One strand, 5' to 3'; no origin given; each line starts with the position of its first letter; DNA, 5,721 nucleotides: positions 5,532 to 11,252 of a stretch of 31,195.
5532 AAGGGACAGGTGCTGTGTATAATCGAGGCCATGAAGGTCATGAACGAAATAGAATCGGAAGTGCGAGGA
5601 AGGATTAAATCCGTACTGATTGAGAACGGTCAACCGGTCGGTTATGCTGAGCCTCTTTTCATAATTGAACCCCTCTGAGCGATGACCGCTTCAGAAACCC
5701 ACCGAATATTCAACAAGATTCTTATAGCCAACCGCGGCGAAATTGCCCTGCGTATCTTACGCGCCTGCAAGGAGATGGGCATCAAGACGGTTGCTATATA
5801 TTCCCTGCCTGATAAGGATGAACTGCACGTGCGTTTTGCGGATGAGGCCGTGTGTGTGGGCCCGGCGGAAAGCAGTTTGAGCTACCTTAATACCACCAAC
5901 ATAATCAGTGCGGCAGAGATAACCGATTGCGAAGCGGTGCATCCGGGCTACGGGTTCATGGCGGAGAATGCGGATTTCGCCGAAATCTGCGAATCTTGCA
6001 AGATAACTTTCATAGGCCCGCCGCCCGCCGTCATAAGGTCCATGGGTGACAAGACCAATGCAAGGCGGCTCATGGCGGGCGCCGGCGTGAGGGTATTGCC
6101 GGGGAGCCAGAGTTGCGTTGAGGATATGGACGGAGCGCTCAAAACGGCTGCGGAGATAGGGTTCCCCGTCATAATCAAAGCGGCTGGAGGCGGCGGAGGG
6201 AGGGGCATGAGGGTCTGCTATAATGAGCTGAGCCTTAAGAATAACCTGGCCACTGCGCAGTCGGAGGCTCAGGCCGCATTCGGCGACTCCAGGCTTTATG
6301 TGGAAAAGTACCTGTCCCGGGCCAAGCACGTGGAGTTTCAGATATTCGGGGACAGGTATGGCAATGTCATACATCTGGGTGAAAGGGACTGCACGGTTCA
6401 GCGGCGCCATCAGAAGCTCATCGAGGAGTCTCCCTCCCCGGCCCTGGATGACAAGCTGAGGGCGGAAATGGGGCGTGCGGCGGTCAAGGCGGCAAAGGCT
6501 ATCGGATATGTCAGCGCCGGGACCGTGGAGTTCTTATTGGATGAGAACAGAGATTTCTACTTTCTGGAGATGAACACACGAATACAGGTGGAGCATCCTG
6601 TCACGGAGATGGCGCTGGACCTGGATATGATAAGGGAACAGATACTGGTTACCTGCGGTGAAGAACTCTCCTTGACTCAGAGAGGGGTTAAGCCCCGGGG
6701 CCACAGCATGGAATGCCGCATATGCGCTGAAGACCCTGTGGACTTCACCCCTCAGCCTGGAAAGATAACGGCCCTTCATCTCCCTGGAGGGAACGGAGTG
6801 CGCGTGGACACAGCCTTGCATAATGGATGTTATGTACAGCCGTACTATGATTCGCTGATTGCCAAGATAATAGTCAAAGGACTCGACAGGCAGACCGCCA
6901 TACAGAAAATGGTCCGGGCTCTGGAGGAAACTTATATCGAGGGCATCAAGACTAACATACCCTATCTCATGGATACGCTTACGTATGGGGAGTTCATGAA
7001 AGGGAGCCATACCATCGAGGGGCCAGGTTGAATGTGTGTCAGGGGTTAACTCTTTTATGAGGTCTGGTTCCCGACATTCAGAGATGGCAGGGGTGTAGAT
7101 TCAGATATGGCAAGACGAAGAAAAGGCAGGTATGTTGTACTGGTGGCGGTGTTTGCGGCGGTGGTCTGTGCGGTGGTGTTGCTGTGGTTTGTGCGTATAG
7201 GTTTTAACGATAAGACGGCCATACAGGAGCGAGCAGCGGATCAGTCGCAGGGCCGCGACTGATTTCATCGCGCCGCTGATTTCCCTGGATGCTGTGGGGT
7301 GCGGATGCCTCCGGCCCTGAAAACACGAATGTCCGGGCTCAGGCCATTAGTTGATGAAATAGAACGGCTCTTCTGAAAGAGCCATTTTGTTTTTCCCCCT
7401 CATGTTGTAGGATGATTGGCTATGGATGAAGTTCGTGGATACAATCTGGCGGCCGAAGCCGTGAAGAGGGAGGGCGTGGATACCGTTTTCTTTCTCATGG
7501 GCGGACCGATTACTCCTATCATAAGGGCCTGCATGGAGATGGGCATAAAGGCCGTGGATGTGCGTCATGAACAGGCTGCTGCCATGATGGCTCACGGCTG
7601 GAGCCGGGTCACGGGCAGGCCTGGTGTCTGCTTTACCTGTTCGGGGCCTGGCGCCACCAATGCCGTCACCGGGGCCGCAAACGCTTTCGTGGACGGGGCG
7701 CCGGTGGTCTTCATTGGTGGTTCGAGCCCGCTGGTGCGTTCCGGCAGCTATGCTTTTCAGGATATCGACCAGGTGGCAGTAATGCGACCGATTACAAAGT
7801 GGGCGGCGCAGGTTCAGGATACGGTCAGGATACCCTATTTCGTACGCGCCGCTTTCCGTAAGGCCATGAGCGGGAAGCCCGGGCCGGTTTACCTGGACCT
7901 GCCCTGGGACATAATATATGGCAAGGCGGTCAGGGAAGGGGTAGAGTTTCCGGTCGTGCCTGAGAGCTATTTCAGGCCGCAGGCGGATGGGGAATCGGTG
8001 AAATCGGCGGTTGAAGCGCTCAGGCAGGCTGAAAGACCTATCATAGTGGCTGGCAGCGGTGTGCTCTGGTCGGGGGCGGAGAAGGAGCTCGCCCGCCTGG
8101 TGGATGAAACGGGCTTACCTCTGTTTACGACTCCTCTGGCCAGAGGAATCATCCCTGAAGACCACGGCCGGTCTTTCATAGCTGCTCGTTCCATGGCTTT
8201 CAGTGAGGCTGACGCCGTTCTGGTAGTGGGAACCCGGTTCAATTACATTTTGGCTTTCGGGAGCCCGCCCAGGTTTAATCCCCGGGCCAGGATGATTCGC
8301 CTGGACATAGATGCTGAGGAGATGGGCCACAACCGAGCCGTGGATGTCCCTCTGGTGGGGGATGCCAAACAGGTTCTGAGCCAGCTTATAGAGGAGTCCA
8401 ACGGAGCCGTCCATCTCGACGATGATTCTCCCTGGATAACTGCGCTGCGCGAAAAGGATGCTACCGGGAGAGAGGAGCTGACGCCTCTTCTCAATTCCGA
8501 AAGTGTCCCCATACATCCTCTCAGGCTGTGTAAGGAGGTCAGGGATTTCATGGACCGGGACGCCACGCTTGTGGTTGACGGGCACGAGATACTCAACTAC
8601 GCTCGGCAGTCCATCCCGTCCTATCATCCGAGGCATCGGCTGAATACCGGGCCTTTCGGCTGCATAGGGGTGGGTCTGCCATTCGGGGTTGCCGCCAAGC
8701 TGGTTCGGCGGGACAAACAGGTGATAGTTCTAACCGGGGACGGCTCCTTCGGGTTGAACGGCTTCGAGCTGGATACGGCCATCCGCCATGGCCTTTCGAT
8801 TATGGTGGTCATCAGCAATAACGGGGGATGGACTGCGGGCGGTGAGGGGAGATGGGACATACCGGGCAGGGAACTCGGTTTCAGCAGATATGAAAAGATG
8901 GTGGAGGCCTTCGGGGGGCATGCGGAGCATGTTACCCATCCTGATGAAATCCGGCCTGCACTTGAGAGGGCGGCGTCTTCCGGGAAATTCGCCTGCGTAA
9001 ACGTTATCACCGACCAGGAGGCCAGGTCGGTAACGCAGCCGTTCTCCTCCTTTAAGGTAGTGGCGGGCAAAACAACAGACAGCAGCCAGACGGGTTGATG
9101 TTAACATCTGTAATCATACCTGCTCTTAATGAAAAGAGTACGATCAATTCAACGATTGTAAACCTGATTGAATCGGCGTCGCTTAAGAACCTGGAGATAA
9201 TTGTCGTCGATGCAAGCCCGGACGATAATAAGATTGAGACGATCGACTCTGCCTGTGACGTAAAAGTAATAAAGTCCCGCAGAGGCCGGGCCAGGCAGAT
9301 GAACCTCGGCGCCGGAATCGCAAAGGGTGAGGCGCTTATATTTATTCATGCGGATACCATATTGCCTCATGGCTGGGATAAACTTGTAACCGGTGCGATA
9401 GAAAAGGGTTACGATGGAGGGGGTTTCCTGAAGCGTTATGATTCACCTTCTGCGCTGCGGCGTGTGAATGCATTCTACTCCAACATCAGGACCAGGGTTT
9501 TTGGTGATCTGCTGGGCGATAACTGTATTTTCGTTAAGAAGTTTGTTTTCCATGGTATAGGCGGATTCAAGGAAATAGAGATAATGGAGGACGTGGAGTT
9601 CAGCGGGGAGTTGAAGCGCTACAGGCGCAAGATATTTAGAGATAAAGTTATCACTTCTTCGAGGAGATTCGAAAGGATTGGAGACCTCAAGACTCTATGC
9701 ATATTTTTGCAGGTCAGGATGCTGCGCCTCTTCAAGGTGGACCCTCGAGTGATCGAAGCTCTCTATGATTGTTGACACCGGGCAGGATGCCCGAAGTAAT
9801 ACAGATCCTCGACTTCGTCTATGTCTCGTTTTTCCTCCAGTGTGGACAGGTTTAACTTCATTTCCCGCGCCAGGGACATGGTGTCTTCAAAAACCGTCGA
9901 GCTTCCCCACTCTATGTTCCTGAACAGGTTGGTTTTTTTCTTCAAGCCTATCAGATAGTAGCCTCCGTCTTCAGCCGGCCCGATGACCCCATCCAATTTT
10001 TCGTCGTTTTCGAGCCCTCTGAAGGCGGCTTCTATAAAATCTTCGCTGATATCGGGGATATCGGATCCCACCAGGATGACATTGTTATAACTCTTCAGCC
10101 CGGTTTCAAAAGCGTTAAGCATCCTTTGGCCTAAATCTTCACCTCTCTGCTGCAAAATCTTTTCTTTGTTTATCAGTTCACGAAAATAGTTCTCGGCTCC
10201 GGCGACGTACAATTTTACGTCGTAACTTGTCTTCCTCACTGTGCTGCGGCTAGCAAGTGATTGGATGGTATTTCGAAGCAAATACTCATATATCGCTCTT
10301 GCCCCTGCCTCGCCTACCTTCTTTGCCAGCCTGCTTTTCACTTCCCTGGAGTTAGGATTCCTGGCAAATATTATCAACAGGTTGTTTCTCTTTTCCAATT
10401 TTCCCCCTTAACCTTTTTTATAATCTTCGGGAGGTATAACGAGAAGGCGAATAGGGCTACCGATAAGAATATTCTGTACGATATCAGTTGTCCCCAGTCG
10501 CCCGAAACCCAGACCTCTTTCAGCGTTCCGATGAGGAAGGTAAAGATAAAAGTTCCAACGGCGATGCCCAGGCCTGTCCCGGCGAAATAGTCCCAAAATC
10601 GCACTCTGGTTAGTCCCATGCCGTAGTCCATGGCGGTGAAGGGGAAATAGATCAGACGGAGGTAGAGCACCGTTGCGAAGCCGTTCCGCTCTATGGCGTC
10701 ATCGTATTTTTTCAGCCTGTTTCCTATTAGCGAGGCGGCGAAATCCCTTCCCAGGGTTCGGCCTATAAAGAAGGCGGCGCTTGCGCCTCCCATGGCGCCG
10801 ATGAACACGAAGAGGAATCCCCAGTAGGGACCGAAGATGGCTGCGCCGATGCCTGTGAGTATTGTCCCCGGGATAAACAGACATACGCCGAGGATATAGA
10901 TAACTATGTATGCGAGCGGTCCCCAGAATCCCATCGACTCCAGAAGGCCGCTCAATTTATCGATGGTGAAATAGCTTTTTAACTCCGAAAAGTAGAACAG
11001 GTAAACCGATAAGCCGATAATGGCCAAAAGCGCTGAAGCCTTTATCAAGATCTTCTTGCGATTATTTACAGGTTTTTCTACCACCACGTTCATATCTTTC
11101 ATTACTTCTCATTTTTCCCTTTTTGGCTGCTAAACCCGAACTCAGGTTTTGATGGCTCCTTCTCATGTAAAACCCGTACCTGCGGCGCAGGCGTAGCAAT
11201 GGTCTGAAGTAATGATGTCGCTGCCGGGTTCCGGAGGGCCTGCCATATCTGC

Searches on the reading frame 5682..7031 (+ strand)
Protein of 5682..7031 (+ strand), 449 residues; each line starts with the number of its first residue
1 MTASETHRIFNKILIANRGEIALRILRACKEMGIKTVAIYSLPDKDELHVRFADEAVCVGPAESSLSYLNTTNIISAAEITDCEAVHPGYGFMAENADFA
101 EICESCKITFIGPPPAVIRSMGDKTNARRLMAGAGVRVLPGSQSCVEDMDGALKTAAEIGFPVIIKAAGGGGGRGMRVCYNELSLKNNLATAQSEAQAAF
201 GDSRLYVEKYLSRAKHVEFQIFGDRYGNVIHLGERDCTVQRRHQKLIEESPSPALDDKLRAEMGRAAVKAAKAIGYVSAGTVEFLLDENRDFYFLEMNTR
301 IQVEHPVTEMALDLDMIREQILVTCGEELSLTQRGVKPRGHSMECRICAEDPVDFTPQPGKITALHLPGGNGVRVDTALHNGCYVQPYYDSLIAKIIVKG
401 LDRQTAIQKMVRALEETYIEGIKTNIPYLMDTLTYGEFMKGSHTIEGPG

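Call 10: search_protein_families(library=pfam, proteins=[window:5682-7031:+], max_evalue=0.00001)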
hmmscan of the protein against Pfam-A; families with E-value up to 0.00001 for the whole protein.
window:5682-7031:+ (449 aa): 5 families
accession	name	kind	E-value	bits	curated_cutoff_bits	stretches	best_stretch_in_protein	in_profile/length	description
PF02786.22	CPSase_L_D2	-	5e-75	252.1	19.8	1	123-330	1-209/211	Carbamoyl-phosphate synthase L chain, ATP binding domain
PF00289.28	Biotin_carb_N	-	1.2e-44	151.7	25.5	1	10-118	2-110/110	Biotin carboxylase, N-terminal domain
PF02785.25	Biotin_carb_C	-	3.9e-35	120.6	32.4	1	344-444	1-102/108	Biotin carboxylase C-terminal domain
PF07478.18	Dala_Dala_lig_C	-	5.2e-09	36.3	24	1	152-299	28-174/204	D-ala D-ala ligase C-terminus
PF02222.28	ATP-grasp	-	5.3e-07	29.9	27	1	146-300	16-162/179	ATP-grasp domain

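Call 39: find_homologous_proteins(query=window:5682-7031:+, max_evalue=1e-50)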
Query window:5682-7031:+ (449 aa): 8000 proteins with E <= 1e-50 among 8000 candidates; the best 120 are listed.
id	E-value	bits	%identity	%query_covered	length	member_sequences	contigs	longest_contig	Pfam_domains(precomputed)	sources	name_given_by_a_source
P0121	0.0e+0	1019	100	100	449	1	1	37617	PF02786.23,PF00289.29,PF02222.28,PF08443.17,PF07478.19,PF02785.26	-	-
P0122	2.9e-236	803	78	100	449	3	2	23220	PF02786.23,PF00289.29,PF02222.28,PF07478.19,PF02785.26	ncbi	-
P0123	3.6e-235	799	78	97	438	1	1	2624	PF02786.23,PF00289.29,PF02222.28,PF08443.17,PF07478.19,PF02785.26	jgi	jgi:acetyl-CoA carboxylase biotin carboxylase subunit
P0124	6.9e-231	785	80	95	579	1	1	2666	PF25984.1,PF02786.23,PF00364.29,PF00289.29,PF02222.28,PF07478.19,PF02785.26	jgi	jgi:acetyl-CoA carboxylase biotin carboxylase subunit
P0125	1.7e-182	625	64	96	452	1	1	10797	PF02786.23,PF00289.29,PF02222.28,PF07478.19,PF02785.26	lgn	-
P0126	3.2e-177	608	61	98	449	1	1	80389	PF02786.23,PF00289.29,PF07478.19,PF02785.26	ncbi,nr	ncbi:MAG: acetyl-CoA carboxylase biotin carboxylase subunit [bacterium]|nr:acetyl-CoA carboxylase bi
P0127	3.3e-177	608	62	98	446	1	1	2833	PF02786.23,PF00289.29,PF02222.28,PF08443.17,PF07478.19,PF02785.26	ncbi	-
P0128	4.7e-177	608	62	98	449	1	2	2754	PF02786.23,PF00289.29,PF02222.28,PF07478.19,PF02785.26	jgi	jgi:acetyl-CoA carboxylase biotin carboxylase subunit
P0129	1.1e-176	606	60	98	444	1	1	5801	PF02786.23,PF00289.29,PF02222.28,PF07478.19,PF02785.26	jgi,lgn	-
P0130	1.2e-176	606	62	98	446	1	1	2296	PF02786.23,PF00289.29,PF02222.28,PF08443.17,PF07478.19,PF02785.26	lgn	-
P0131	1.4e-176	606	63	96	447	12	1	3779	PF02786.23,PF00289.29,PF02222.28,PF08443.17,PF07478.19,PF02785.26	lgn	-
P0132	3.3e-176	605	61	98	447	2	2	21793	PF02786.23,PF00289.29,PF02222.28,PF07478.19,PF02785.26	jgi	-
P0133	1.7e-175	602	61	98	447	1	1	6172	PF02786.23,PF00289.29,PF08443.17,PF07478.19,PF02785.26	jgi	jgi:acetyl-CoA carboxylase biotin carboxylase subunit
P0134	2.1e-175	602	63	96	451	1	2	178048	PF02786.23,PF00289.29,PF02222.28,PF08443.17,PF07478.19,PF02785.26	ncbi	-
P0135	2.3e-175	602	61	97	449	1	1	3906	PF14397.12,PF02786.23,PF00289.29,PF02222.28,PF08443.17,PF07478.19,PF02785.26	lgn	-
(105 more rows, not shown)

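Call 40: find_encoding_contigs(protein=P0122, flank=10000, max_places=3)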
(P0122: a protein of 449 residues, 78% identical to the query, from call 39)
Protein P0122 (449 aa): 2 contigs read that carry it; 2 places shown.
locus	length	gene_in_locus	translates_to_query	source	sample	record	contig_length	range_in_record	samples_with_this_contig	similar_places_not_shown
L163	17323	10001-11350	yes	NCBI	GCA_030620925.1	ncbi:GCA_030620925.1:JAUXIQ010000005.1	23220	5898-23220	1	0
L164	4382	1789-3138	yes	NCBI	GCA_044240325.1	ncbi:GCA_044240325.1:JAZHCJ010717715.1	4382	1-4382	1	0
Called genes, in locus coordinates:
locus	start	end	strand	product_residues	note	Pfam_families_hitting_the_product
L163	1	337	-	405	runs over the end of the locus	PF04348:LppC, PF13458:Peripla_BP_6, PF01094:ANF_receptor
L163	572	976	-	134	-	PF01809:YidD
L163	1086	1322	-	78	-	PF13083:KH_KhpA-B, PF00013:KH_1 (weak)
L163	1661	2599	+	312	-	PF02163:Peptidase_M50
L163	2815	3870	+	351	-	PF11104:PilM_2, PF14450:FtsA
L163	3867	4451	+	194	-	PF05137:PilN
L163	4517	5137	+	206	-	PF04350:PilO, PF10741:T2SSM_b (weak)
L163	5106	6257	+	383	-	PF13685:Fe-ADH_2, PF01761:DHQ_synthase, PF24621:DHQS_C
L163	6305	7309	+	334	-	PF00515:TPR_1 (faint), PF07719:TPR_2 (faint), PF13181:TPR_8 (faint), PF13428:TPR_14 (faint), PF13431:TPR_17 (faint), PF13432:TPR_16 (faint), PF14559:TPR_19 (weak), PF13174:TPR_6 (faint)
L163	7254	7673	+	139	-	PF01220:DHquinase_II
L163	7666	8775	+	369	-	PF01321:Creatinase_N, PF00557:Peptidase_M24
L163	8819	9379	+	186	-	PF08207:EFP_N, PF01132:EFP, PF09285:Elong-fact-P_C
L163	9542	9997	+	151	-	PF25984:BSH_YknX (faint), PF00364:Biotin_lipoyl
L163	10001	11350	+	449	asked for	PF00289:Biotin_carb_N, PF02786:CPSase_L_D2, PF02222:ATP-grasp, PF07478:Dala_Dala_lig_C, PF02785:Biotin_carb_C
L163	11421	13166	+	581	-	PF12849:PBP_like_2, PF13531:SBP_bac_11 (faint), PF12727:PBP_like (faint), PF12974:Phosphonate-bd, PF09084:NMT1 (weak)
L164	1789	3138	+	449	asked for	PF00289:Biotin_carb_N, PF02786:CPSase_L_D2, PF02222:ATP-grasp, PF07478:Dala_Dala_lig_C, PF02785:Biotin_carb_C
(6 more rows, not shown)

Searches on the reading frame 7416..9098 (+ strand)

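Call 10: search_protein_families(library=pfam, proteins=[window:7416-9098:+], max_evalue=0.00001)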
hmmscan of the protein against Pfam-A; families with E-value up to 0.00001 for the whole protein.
window:7416-9098:+ (560 aa): 3 families
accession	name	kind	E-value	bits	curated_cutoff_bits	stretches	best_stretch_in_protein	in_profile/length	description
PF00205.28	TPP_enzyme_M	-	1.5e-38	132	30.4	1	195-324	1-137/137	Thiamine pyrophosphate enzyme, central domain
PF02776.23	TPP_enzyme_N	-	5.9e-36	123.3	26.8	1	8-121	3-118/119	Thiamine pyrophosphate enzyme, N-terminal TPP binding domain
PF02775.26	TPP_enzyme_C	-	1.3e-25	90.4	21.9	1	396-530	9-151/151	Thiamine pyrophosphate enzyme, C-terminal TPP binding domain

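Call 14: search_protein_families(library=ncbifam, proteins=[window:7416-9098:+], max_evalue=1e-10)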
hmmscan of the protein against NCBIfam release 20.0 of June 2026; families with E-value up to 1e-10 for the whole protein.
window:7416-9098:+ (560 aa): 51 families (the best 25 are shown)
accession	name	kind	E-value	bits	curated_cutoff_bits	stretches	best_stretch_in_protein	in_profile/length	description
NF004516.0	PRK05858.1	equivalog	2.6e-132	442.1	587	1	6-536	11-539/548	acetolactate synthase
NF006721.0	PRK09259.1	equivalog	6.2e-117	391.6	557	1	7-536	16-554/574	oxalyl-CoA decarboxylase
NF058623.1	HdaclCoAlyACT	equivalog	1e-112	377.7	600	1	10-538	14-546/575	2-hydroxyacyl-CoA lyase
TIGR03254.1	oxalate_oxc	equivalog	1.1e-109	367.7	739.4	1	6-535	3-540/554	oxalyl-CoA decarboxylase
TIGR00118.1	acolac_lg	equivalog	3.8e-104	349.1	538.35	1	8-536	3-538/557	biosynthetic-type acetolactate synthase large subunit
NF004919.0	PRK06276.1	equivalog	2e-102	343.4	866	1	8-535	3-541/582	acetolactate synthase large subunit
NF004710.0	PRK06048.1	equivalog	1.3e-94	317.7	976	1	4-537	6-542/561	acetolactate synthase large subunit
NF006187.0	PRK08322.1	equivalog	1.4e-90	304.3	509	1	11-533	7-529/548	acetolactate synthase large subunit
NF006524.0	PRK08978.1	equivalog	8e-84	281.8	738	1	8-470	3-456/548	acetolactate synthase 2 catalytic subunit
NF006052.0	PRK08199.1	subfamily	4.1e-83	279.6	539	1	7-546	9-551/559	thiamine pyrophosphate protein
NF006016.1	PRK08155.1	equivalog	1.3e-82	278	870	1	7-470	4-464/554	acetolactate synthase large subunit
NF006122.0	PRK08266.1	subfamily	1.8e-82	277.5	571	1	8-535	6-527/543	hypothetical protein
NF005860.0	PRK07789.1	equivalog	1.7e-81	274.4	881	1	5-471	33-506/615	acetolactate synthase large subunit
NF005039.0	PRK06456.1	equivalog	2.3e-81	274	868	1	8-538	4-550/572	acetolactate synthase large subunit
NF004772.0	PRK06112.1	subfamily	2.1e-80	270.7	673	1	10-541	18-568/578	acetolactate synthase catalytic subunit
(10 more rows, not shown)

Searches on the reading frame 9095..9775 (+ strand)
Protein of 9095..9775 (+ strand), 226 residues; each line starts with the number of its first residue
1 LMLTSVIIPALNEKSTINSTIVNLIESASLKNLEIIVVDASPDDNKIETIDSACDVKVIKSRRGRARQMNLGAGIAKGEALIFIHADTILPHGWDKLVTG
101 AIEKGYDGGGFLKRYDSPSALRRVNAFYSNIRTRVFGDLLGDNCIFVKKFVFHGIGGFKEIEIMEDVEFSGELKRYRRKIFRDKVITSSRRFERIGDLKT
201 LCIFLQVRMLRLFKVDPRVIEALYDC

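Call 10: search_protein_families(library=pfam, proteins=[window:9095-9775:+], max_evalue=0.00001)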
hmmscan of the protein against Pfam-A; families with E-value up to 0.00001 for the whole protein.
window:9095-9775:+ (226 aa): 1 family
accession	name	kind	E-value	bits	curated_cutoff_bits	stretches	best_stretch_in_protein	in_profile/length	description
PF00535.33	Glycos_transf_2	-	8e-18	65.4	23.3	1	5-126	1-130/168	Glycosyl transferase family 2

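Call 14: search_protein_families(library=ncbifam, proteins=[window:9095-9775:+], max_evalue=1e-10)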
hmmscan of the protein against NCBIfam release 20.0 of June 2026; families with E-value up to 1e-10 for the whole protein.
window:9095-9775:+ (226 aa): 1 family
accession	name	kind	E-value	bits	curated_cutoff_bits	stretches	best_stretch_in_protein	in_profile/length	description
TIGR04283.1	glyco_like_mftF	equivalog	1.8e-57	194.4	182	1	5-224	2-221/221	TIGR04283 family arsenosugar biosynthesis glycosyltransferase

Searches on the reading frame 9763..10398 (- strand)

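Call 11: search_protein_families(library=pfam, proteins=[window:9763-10398:-], max_evalue=0.00001)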
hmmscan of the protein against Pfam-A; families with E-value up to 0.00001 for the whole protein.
window:9763-10398:- (211 aa): 2 families
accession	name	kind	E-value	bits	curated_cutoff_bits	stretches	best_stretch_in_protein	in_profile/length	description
PF09837.15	DUF2064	-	1.9e-28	99.1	25.8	1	56-166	8-120/120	Uncharacterized protein conserved in bacteria (DUF2064)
PF01983.22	CofC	-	3e-08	33.6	22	1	19-199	12-179/217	Guanylyl transferase CofC like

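Call 14: search_protein_families(library=ncbifam, proteins=[window:9763-10398:-], max_evalue=1e-10)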
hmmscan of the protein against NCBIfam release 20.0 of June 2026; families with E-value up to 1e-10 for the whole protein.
window:9763-10398:- (211 aa): 1 family
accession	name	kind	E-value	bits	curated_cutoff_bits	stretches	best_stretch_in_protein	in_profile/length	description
TIGR04282.1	glyco_like_cofC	hypoth_equivalog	1.3e-53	181.6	134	1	8-199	1-189/189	TIGR04282 family arsenosugar biosynthesis glycosyltransferase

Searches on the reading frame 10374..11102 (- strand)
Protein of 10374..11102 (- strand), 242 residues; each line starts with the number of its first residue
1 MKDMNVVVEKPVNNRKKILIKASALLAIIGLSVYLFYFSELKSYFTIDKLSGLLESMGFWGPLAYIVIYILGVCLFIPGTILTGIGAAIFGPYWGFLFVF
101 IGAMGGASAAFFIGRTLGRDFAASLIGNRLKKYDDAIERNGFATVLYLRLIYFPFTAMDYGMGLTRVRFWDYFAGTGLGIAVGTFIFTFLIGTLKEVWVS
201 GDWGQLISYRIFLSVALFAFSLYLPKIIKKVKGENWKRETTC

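Call 11: search_protein_families(library=pfam, proteins=[window:10374-11102:-], max_evalue=0.00001)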
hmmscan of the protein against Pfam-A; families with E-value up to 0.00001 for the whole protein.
window:10374-11102:- (242 aa): 1 family
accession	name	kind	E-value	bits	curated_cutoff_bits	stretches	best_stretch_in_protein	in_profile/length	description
PF09335.16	VTT_dom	-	3.9e-22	79.4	33.9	1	77-190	1-120/123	VTT domain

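Call 14: search_protein_families(library=ncbifam, proteins=[window:10374-11102:-], max_evalue=1e-10)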
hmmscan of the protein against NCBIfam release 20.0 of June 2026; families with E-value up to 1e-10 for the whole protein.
window:10374-11102:- (242 aa): 0 families
